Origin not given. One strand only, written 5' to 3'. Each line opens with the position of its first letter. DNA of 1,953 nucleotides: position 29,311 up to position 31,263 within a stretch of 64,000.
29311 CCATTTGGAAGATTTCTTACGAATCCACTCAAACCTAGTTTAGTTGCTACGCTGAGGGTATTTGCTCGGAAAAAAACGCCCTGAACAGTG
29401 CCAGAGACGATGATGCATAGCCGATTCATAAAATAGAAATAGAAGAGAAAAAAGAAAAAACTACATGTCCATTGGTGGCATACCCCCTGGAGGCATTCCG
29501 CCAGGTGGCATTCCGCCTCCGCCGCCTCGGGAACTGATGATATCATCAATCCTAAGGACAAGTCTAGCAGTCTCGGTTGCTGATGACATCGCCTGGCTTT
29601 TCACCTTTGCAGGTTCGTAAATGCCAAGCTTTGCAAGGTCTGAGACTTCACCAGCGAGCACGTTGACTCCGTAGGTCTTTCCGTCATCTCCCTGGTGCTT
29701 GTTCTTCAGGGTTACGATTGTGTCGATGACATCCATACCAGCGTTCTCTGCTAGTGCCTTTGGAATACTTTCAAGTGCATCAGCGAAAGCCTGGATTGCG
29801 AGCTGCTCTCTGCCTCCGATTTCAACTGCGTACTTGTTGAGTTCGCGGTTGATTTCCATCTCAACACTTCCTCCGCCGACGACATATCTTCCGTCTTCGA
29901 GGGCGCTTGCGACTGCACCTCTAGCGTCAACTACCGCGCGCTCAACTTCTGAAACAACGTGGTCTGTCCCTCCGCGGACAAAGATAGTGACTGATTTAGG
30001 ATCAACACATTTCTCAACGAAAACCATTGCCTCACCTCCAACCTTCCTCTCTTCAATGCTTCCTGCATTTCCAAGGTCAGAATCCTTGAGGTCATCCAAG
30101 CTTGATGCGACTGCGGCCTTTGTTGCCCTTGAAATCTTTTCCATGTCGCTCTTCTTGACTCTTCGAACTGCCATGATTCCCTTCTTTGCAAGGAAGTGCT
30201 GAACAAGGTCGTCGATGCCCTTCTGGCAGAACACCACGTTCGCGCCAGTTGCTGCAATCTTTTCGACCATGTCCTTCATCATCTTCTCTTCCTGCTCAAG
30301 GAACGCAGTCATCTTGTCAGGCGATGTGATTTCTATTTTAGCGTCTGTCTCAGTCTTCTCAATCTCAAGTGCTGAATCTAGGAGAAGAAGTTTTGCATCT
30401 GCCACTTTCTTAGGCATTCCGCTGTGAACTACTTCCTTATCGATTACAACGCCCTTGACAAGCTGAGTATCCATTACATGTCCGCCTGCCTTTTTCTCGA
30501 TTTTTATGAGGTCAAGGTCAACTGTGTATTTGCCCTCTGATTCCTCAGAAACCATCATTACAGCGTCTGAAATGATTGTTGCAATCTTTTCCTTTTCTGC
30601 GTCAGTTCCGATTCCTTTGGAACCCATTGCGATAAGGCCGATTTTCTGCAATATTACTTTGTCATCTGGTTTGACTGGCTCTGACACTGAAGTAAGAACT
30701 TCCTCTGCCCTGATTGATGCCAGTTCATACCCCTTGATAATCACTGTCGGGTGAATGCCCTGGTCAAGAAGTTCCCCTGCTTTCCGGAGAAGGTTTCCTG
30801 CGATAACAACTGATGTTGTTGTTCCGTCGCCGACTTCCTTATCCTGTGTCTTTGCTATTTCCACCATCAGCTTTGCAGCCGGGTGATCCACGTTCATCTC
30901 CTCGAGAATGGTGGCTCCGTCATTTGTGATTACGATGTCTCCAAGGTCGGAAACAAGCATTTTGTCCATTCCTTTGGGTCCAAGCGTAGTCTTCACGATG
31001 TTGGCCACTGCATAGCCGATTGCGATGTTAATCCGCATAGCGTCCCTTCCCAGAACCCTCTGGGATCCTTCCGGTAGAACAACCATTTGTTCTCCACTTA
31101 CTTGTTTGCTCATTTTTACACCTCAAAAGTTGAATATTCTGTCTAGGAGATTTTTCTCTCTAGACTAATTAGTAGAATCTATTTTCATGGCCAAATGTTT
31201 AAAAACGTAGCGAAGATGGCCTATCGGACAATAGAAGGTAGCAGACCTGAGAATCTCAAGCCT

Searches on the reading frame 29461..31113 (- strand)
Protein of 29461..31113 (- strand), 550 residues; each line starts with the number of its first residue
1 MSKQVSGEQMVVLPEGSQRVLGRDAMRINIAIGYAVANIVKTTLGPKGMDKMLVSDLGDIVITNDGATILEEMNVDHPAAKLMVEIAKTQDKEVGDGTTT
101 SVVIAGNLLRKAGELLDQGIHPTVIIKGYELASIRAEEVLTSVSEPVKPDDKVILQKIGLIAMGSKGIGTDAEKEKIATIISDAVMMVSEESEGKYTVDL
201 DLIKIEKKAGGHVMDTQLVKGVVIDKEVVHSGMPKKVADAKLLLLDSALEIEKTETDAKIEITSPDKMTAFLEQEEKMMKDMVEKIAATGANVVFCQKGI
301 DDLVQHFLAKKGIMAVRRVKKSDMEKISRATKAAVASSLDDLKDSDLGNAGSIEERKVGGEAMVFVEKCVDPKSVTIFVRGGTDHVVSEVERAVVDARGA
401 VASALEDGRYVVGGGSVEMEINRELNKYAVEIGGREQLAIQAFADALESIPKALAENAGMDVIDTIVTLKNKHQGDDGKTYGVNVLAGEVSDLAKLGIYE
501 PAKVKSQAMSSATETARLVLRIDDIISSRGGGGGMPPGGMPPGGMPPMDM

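Call 7: search_protein_families(library=pfam, proteins=[window:29461-31113:-], max_evalue=0.001)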
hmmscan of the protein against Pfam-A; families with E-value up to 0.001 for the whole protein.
window:29461-31113:- (550 aa): 1 family
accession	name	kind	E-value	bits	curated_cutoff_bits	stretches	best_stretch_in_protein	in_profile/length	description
PF00118.29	Cpn60_TCP1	-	8.1e-180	599.1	34.3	1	36-528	1-488/490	TCP-1/cpn60 chaperonin family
